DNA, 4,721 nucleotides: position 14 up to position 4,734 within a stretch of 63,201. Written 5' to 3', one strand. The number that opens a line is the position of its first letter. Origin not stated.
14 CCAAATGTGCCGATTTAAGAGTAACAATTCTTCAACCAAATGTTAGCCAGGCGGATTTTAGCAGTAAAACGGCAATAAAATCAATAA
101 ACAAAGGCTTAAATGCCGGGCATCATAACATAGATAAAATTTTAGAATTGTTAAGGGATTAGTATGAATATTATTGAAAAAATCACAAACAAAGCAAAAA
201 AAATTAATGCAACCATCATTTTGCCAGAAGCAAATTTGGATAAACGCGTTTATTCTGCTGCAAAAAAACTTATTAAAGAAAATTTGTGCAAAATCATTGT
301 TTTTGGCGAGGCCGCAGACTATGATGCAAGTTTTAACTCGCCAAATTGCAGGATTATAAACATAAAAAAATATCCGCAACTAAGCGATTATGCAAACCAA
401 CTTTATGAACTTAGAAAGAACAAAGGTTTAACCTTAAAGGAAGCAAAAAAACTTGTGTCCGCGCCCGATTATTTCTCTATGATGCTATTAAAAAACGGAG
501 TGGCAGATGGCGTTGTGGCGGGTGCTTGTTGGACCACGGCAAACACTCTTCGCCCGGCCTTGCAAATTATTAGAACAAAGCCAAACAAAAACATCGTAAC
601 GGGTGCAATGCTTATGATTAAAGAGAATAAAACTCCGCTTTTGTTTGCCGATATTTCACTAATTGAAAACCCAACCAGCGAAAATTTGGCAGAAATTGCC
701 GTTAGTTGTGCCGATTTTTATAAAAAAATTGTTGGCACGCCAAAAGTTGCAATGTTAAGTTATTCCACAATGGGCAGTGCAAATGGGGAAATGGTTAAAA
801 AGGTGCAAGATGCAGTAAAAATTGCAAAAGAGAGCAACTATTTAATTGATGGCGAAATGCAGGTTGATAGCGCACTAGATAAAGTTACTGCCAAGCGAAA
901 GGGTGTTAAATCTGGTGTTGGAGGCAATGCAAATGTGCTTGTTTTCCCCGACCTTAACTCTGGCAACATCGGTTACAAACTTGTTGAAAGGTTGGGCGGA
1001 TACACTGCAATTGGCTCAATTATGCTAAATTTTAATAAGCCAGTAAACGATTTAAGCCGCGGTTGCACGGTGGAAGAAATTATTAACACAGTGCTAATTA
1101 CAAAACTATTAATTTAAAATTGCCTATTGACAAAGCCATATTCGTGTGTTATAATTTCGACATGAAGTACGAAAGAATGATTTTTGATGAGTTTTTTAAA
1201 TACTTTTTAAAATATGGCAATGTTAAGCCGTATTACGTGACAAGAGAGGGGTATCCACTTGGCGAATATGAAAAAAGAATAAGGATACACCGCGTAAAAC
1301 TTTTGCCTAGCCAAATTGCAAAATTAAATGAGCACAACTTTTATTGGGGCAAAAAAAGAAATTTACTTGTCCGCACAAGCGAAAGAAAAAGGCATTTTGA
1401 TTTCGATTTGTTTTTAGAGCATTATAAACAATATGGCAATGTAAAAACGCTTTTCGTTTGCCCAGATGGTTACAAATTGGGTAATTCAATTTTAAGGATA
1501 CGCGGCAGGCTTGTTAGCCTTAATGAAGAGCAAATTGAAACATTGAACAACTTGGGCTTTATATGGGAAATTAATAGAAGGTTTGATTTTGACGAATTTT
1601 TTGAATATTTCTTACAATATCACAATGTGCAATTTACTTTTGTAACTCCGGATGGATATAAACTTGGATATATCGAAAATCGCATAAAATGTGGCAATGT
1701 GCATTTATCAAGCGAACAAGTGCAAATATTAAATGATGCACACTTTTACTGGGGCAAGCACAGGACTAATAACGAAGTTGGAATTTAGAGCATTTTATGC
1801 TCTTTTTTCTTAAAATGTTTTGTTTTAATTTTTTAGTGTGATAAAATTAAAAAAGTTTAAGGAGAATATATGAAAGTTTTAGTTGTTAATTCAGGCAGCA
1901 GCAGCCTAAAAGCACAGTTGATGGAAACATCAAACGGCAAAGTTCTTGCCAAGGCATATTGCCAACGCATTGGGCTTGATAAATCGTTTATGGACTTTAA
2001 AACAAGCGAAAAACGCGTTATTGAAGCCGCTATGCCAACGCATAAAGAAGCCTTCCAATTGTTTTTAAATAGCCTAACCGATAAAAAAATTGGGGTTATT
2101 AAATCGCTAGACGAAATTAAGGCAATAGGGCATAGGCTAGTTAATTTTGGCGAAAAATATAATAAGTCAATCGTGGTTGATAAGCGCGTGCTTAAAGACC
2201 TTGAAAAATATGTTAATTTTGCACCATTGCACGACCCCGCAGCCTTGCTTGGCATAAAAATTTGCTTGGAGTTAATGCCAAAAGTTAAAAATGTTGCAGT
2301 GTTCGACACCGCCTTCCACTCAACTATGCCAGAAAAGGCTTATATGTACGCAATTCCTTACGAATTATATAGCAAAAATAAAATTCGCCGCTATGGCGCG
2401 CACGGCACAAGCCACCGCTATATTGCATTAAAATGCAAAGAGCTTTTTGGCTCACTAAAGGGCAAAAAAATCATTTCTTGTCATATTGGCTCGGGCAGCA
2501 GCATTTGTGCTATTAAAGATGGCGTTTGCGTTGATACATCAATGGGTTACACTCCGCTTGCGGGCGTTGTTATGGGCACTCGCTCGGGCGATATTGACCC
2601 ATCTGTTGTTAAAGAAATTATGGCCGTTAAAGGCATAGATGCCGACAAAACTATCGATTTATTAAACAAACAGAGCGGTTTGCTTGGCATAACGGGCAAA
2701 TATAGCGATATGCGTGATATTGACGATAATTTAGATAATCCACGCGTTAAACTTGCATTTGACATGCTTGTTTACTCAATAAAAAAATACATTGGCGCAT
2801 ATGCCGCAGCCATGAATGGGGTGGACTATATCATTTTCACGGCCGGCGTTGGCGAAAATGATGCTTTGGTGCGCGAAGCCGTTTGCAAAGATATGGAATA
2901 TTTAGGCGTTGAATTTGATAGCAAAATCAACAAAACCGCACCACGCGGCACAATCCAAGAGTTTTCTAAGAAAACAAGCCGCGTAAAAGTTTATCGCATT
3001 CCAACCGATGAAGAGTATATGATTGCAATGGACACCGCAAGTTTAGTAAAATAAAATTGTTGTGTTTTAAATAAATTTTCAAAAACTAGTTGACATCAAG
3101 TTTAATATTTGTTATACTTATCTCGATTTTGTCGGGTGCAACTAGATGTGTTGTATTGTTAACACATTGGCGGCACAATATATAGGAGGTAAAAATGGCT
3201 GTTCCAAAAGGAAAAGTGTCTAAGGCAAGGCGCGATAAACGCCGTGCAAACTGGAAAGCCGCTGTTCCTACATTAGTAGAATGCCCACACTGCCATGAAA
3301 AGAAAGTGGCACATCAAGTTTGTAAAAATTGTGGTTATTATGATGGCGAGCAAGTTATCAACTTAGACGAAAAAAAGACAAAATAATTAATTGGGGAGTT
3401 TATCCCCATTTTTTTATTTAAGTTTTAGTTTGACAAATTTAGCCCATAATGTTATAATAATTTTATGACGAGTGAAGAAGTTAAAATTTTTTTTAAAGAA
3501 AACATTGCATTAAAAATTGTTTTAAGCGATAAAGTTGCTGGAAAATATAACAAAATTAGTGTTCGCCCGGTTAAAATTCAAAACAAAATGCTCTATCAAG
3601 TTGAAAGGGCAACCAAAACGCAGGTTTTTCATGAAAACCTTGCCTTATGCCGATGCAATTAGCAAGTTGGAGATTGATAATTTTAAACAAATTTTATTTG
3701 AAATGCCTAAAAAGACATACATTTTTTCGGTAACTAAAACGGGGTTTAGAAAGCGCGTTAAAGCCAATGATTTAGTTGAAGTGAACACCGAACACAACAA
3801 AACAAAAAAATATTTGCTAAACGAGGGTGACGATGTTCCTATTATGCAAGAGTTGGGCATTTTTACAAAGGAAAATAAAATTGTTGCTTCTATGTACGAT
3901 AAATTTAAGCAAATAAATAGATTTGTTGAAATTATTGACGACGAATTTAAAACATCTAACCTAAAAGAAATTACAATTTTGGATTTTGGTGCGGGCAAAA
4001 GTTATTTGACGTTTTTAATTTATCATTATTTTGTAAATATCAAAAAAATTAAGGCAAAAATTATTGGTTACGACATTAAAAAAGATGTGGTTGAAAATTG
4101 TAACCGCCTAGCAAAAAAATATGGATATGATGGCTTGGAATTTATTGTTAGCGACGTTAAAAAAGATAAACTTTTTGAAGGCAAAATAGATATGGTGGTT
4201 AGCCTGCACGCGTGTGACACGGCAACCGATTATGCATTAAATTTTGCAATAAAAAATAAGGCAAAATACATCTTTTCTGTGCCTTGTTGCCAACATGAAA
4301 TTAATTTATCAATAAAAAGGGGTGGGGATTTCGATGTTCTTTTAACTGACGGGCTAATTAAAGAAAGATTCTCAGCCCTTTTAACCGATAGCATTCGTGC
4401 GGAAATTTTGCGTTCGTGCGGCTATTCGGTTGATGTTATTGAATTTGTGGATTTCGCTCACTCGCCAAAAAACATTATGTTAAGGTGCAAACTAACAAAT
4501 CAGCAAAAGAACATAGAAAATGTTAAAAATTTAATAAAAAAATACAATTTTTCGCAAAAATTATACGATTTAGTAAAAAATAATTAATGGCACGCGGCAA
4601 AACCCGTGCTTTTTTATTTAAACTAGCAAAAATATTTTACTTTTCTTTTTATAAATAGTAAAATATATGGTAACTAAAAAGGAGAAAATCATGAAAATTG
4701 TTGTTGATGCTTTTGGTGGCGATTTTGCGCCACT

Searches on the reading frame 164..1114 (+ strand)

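Call 82: search_protein_families(library=pfam, proteins=[window:164-1114:+], max_evalue=0.00001)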
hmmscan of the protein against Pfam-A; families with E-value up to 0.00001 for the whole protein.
window:164-1114:+ (317 aa): 1 family
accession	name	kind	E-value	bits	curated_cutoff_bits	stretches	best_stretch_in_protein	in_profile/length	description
PF01515.24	PTA_PTB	-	4.8e-105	351.9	24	1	3-313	2-318/319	Phosphate acetyl/butaryl transferase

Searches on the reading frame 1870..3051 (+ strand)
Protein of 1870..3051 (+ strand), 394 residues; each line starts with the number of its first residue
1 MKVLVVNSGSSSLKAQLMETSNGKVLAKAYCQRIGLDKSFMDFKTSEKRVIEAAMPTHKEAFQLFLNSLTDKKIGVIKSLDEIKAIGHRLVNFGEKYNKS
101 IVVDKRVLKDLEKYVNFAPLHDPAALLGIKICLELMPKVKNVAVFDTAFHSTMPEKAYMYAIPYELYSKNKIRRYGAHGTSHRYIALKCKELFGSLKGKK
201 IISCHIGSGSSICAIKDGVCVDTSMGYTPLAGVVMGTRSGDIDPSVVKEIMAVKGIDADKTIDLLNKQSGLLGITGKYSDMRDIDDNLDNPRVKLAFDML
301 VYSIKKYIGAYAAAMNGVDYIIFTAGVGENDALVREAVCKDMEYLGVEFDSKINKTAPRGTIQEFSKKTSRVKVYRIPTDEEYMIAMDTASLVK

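Call 82: search_protein_families(library=pfam, proteins=[window:1870-3051:+], max_evalue=0.00001)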
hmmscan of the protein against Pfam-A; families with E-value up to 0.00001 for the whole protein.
window:1870-3051:+ (394 aa): 1 family
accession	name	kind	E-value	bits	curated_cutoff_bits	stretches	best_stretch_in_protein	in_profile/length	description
PF00871.23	Acetate_kinase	-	7e-136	453.4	22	1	2-386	1-391/392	Acetokinase family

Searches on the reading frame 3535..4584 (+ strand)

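Call 82: search_protein_families(library=pfam, proteins=[window:3535-4584:+], max_evalue=0.00001)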
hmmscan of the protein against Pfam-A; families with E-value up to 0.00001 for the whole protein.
window:3535-4584:+ (350 aa): 4 families
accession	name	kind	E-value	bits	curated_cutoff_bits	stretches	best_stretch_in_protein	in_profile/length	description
PF13679.12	Methyltransf_32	-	5.7e-40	137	27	1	122-257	1-141/143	Methyltransferase domain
PF13847.12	Methyltransf_31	-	1.4e-13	51.2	27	1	144-232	3-89/145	Methyltransferase domain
PF13649.12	Methyltransf_25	-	2.4e-07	31.8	27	1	148-230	1-77/97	Methyltransferase domain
PF05206.20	TRM13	-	1.9e-06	28.1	26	0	144-262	18-149/257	Methyltransferase TRM13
